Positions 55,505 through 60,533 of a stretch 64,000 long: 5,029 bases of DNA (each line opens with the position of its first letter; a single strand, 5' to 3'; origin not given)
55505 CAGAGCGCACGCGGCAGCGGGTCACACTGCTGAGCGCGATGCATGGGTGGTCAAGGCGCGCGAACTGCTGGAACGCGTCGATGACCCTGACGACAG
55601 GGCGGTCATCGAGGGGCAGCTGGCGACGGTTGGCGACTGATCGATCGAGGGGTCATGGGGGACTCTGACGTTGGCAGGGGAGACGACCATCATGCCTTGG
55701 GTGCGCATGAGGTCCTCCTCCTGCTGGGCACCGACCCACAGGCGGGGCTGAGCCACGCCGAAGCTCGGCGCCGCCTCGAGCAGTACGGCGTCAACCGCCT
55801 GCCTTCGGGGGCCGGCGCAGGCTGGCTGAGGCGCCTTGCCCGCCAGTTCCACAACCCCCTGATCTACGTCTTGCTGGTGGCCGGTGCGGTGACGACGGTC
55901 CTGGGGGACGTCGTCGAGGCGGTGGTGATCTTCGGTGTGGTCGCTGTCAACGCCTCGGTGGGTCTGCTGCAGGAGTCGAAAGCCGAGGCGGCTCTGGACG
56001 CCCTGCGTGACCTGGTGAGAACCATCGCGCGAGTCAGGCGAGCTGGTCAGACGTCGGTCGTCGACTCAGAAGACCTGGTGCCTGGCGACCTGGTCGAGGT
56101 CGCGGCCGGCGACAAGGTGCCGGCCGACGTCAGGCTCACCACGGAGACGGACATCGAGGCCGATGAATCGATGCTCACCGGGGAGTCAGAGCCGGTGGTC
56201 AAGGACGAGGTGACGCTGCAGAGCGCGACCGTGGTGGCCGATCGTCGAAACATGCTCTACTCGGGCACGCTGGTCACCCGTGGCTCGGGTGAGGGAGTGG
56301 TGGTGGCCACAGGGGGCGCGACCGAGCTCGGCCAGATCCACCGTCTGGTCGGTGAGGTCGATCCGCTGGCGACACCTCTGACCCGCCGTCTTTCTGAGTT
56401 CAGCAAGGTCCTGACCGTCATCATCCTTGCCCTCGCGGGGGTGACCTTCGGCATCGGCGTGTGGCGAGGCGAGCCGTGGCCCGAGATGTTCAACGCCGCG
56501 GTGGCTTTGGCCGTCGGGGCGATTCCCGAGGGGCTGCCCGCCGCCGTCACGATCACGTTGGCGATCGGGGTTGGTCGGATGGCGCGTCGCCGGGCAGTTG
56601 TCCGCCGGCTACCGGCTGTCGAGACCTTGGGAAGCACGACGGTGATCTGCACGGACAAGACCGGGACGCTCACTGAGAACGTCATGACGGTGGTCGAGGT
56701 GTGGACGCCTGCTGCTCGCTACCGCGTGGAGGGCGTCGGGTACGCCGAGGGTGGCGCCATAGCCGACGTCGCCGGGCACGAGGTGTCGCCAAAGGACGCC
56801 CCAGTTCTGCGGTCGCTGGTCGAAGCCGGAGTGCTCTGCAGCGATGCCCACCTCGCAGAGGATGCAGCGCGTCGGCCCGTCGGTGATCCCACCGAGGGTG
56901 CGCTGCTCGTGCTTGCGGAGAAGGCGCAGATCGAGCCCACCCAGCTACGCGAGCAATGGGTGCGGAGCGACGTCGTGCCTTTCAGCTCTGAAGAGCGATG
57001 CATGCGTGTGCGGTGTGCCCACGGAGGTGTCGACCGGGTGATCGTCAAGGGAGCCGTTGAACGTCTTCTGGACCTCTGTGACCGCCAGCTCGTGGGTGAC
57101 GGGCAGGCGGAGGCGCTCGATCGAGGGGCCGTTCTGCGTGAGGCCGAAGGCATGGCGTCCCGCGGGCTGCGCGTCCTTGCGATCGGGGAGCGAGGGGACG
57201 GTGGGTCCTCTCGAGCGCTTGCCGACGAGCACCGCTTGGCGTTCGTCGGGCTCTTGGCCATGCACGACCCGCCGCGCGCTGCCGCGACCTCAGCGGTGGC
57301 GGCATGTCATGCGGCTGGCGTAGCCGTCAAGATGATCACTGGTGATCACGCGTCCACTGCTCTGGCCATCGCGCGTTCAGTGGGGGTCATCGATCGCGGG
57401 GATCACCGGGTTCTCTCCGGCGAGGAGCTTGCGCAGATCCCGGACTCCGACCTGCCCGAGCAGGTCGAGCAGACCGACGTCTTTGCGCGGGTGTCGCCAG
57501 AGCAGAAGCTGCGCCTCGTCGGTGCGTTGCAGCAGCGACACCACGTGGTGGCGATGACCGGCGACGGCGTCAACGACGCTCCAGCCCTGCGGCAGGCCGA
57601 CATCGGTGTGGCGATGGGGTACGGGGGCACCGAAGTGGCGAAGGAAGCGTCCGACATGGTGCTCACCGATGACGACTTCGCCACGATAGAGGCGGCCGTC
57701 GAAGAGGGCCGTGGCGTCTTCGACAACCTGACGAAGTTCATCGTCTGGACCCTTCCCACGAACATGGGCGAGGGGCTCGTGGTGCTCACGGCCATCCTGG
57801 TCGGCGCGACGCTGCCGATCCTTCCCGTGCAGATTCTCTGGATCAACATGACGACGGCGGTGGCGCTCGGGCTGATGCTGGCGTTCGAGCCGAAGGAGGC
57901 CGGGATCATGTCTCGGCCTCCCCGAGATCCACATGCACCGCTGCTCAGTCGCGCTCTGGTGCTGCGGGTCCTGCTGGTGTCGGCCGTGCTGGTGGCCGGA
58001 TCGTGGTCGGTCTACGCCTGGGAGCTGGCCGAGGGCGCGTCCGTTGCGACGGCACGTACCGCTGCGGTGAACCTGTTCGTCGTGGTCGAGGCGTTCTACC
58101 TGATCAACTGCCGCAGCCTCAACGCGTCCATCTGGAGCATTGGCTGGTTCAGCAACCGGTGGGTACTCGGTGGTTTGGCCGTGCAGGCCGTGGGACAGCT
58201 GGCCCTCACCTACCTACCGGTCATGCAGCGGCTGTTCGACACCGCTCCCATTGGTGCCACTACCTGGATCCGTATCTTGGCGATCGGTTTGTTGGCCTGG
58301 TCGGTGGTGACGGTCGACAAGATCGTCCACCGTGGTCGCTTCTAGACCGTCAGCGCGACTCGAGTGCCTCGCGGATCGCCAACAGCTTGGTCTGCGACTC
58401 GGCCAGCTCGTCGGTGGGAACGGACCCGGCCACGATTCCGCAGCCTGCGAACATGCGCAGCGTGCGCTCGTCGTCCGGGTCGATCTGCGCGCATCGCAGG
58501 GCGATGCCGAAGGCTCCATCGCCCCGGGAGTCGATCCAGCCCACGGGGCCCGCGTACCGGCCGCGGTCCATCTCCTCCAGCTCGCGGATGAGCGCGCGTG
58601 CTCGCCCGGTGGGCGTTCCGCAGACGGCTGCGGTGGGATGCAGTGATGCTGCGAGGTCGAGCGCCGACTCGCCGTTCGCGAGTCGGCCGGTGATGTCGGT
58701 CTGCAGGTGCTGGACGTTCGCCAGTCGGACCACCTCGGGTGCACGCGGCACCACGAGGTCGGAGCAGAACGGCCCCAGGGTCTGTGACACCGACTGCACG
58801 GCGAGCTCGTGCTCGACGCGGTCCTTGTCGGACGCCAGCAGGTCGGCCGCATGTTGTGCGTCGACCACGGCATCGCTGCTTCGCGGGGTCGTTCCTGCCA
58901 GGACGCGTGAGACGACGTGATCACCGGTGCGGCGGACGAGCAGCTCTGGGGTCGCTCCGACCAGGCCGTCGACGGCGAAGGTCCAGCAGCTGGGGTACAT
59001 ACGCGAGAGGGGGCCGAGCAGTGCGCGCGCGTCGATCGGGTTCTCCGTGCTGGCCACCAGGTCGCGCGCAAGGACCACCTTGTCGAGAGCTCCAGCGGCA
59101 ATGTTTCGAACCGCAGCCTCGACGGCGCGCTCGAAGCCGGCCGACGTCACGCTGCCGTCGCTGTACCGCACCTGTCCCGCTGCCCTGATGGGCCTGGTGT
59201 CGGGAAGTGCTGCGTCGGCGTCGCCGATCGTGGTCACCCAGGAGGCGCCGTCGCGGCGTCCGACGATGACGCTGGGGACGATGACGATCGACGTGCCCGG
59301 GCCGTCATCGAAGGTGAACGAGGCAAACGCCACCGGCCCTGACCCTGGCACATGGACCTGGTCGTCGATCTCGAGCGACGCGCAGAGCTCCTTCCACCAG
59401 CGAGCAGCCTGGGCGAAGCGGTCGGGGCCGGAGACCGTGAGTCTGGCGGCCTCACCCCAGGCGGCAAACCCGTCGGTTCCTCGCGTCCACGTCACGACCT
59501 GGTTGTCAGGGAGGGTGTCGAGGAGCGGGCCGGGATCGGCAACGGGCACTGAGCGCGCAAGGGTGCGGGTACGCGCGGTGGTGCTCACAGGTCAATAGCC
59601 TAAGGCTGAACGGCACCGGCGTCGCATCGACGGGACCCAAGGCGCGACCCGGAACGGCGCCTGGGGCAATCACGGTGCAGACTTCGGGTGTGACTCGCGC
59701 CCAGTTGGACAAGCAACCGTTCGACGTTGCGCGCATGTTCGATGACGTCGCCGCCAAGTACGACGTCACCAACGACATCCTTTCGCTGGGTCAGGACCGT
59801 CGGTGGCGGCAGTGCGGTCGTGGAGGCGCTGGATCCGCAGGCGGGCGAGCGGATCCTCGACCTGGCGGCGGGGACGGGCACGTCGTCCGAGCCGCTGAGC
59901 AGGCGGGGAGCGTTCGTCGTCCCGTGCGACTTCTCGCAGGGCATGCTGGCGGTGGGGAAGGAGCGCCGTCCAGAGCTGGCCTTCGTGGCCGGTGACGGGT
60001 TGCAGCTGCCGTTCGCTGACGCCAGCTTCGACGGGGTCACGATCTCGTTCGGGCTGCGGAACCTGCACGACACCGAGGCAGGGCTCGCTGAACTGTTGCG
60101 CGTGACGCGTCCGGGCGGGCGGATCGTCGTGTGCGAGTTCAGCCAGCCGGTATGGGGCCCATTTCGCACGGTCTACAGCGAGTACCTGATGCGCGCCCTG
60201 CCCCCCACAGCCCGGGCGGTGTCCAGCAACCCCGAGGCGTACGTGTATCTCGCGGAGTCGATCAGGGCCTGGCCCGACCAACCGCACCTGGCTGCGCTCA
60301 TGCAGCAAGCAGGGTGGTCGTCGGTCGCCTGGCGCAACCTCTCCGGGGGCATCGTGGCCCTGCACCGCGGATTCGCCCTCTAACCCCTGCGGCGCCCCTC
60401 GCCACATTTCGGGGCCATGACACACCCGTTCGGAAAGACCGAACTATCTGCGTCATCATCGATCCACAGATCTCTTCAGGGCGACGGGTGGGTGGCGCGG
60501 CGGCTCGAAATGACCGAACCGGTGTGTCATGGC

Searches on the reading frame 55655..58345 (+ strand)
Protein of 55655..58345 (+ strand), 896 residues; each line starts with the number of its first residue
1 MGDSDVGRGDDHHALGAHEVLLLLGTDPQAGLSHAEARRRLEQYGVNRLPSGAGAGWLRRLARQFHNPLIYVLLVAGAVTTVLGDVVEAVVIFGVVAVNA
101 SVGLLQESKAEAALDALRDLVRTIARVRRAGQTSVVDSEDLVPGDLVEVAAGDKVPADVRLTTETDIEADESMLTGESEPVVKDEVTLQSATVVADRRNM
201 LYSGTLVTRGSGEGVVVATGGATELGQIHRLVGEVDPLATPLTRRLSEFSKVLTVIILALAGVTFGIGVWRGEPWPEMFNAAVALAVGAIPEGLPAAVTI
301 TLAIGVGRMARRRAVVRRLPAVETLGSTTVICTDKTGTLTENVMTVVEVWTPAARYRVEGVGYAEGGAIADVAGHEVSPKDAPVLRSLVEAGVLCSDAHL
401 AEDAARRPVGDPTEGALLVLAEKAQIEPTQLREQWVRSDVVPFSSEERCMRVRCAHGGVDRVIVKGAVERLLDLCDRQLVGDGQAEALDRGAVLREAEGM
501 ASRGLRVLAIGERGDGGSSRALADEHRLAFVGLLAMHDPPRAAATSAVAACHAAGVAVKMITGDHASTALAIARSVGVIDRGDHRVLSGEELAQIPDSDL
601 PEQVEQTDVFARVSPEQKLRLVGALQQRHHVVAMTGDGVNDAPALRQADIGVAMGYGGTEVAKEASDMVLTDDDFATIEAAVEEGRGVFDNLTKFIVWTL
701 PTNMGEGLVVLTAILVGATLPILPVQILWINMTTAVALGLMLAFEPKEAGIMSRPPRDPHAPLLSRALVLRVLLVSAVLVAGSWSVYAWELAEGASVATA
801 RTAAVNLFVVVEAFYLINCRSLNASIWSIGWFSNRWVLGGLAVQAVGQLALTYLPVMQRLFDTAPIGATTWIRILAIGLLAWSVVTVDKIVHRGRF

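Call 4: search_protein_families(library=pfam, proteins=[window:55655-58345:+])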
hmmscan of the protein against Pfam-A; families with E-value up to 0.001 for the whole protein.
window:55655-58345:+ (896 aa): 6 families
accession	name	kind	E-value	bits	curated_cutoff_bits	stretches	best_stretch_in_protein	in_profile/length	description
PF00122.25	E1-E2_ATPase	-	3.4e-53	180.3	28.1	1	120-312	2-181/181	E1-E2 ATPase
PF00689.26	Cation_ATPase_C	-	2.6e-46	158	27.3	1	720-890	2-174/175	Cation transporting ATPase, C-terminus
PF00690.31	Cation_ATPase_N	-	2.3e-20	72.5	20.4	1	13-79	2-68/69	Cation transporter/ATPase, N-terminus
PF13246.12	Cation_ATPase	-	7.4e-18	64.8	21.7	1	393-477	1-90/91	Cation transport ATPase (P-type)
PF00702.32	Hydrolase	-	6.4e-17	63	26.4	1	330-649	3-191/191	haloacid dehalogenase-like hydrolase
PF08282.18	Hydrolase_3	-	0.00085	19.6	20.9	0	631-672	205-246/255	haloacid dehalogenase-like hydrolase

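Call 6: search_protein_families(library=ncbifam, proteins=[window:55655-58345:+])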
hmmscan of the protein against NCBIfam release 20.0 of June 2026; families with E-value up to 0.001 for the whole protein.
window:55655-58345:+ (896 aa): 21 families
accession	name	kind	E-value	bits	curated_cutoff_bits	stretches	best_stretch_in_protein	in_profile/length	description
TIGR01522.1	ATPase-IIA2_Ca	equivalog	8.4e-213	708.6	798.3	1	14-891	6-849/854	calcium-transporting P-type ATPase, PMR1-type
TIGR01116.1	ATPase-IIA1_Ca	equivalog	7.7e-185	616.3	703.4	1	63-891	3-794/799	calcium-translocating P-type ATPase, SERCA-type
TIGR01523.1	ATPase-IID_K-Na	equivalog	1.7e-140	469.5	645.05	2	238-784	265-851/997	potassium/sodium efflux P-type ATPase, fungal-type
TIGR01106.1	ATPase-IIC_X-K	subfamily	1.8e-131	439.9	946.1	2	11-584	16-613/997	Na,H/K antiporter P-type ATPase subunit alpha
TIGR01517.1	ATPase-IIB_Ca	equivalog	6.5e-130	434.9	507.05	2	388-885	392-873/882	calcium-translocating P-type ATPase, PMCA-type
TIGR01647.1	ATPase-IIIA_H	equivalog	1.4e-126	423.6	615.5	2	31-349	1-307/755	plasma-membrane proton-efflux P-type ATPase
TIGR01524.1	ATPase-IIIB_Mg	equivalog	1.7e-125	419.9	610.75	2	23-346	26-354/867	magnesium-translocating P-type ATPase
NF011702.0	PRK15122.1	subfamily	1.7e-111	373.7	975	2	423-754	431-764/907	magnesium-translocating P-type ATPase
TIGR01494.1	ATPase_P-type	subfamily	1.2e-96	324.1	62.3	3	91-351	1-234/478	HAD-IC family P-type ATPase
TIGR01525.1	ATPase-IB_hvy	subfamily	5.3e-73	246.8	346.25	3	74-351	6-271/560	heavy metal translocating P-type ATPase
TIGR01657.1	P-ATPase-V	hypoth_equivalog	2.4e-61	207.5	618.25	2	29-588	137-707/1055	ATP13A2 family polyamine export P-type ATPase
TIGR01512.1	ATPase-IB2_Cd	subfamily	4.4e-56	190.6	313.5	3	73-351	5-257/494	cadmium family heavy metal-translocating P-type ATPase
TIGR01511.1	ATPase-IB1_Cu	subfamily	3.7e-51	174.6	397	3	89-352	46-285/542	copper-translocating P-type ATPase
NF008262.1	PRK11033.1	equivalog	8.1e-45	153.5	1005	3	75-350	184-447/731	zinc/cadmium/mercury/lead-transporting ATPase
NF033775.1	P_type_ZntA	exception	5.2e-37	127.5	1240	3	75-349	189-451/732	Zn(II)/Cd(II)/Pb(II) translocating P-type ATPase ZntA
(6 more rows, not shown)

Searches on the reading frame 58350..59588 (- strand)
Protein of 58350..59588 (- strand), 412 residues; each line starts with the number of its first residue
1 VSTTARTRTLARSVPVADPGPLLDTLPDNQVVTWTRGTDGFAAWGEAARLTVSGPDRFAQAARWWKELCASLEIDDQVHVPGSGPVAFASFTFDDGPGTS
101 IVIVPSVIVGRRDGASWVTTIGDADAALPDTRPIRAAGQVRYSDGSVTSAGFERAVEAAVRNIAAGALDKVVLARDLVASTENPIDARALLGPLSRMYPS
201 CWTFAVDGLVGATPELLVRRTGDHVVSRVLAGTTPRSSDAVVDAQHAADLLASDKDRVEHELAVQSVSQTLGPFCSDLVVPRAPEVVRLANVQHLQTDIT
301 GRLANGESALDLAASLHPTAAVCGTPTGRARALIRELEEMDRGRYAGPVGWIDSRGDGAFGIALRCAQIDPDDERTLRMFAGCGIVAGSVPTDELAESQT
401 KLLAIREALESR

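Call 4: search_protein_families(library=pfam, proteins=[window:58350-59588:-])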
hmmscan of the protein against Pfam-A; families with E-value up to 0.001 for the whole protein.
window:58350-59588:- (412 aa): 1 family
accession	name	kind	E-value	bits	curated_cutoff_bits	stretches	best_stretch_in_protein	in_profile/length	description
PF00425.24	Chorismate_bind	-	2.2e-73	247.5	27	1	150-401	3-257/257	chorismate binding enzyme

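Call 6: search_protein_families(library=ncbifam, proteins=[window:58350-59588:-])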
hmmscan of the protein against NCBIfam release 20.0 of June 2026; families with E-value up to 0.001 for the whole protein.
window:58350-59588:- (412 aa): 26 families (the best 25 are shown)
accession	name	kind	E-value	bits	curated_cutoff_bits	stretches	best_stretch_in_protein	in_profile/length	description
TIGR00543.1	isochor_syn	subfamily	1.9e-81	274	224.75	1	143-409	81-349/349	isochorismate synthase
NF005459.0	PRK07054.1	equivalog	2.7e-77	260.9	475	1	147-411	193-458/476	isochorismate synthase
NF005380.0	PRK06923.1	equivalog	3.2e-76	257.1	486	1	150-408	122-388/399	isochorismate synthase DhbC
NF011591.0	PRK15016.1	equivalog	7.5e-55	186.5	624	1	150-404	127-383/391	isochorismate synthase EntC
TIGR01820.1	TrpE-arch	equivalog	5.9e-46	157.7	512.05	1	148-410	186-449/449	anthranilate synthase component I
TIGR01824.1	PabB-clade2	equivalog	1.8e-43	149.2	408.55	1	143-403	93-353/355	aminodeoxychorismate synthase, component I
TIGR00564.1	trpE_most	equivalog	6.5e-41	140.8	517.7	1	145-409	189-454/455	anthranilate synthase component I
NF011588.0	PRK15012.1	equivalog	6.1e-39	134.1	488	1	146-409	166-428/431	isochorismate synthase MenF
NF010089.0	PRK13574.1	equivalog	2.3e-38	132.3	527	1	139-409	147-418/421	anthranilate synthase component I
NF010086.0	PRK13571.1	equivalog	6.7e-37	127.2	693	1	146-410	227-498/510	anthranilate synthase component I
NF006563.0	PRK09070.1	equivalog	1.2e-34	119.8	514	1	148-410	181-445/447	aminodeoxychorismate synthase component I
TIGR00553.1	pabB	equivalog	2.6e-32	112.2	328.4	1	144-401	67-325/329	aminodeoxychorismate synthase component I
NF010087.0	PRK13572.1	equivalog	4.1e-32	111.4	580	1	151-410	174-432/435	anthranilate synthase component I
NF004610.0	PRK05940.1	equivalog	4.6e-30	104.8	568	1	148-411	192-461/467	anthranilate synthase component I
TIGR03494.1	salicyl_syn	equivalog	1.6e-28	99.7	325.15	1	133-406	145-420/425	salicylate synthase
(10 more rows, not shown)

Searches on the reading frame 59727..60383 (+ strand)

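Call 60: search_protein_families(library=pfam, proteins=[window:59727-60383:+], max_evalue=0.0001)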
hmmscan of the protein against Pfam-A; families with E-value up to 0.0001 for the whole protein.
window:59727-60383:+ (218 aa): 6 families
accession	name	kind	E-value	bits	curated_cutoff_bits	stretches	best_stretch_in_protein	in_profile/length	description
PF01209.24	Ubie_methyltran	-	8.9e-46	156.5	20.1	1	35-216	43-232/233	ubiE/COQ5 methyltransferase family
PF08241.18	Methyltransf_11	-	7.9e-20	71.7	21.2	1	44-135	1-95/95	Methyltransferase domain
PF13649.12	Methyltransf_25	-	2.5e-18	67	27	1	43-131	1-97/97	Methyltransferase domain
PF13847.12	Methyltransf_31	-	3.6e-11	43.4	27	1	39-177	3-130/145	Methyltransferase domain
PF08242.18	Methyltransf_12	-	1e-08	36.2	30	1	44-133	1-98/98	Methyltransferase domain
PF13489.12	Methyltransf_23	-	2.4e-06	27.8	27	1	37-198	20-160/164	Methyltransferase domain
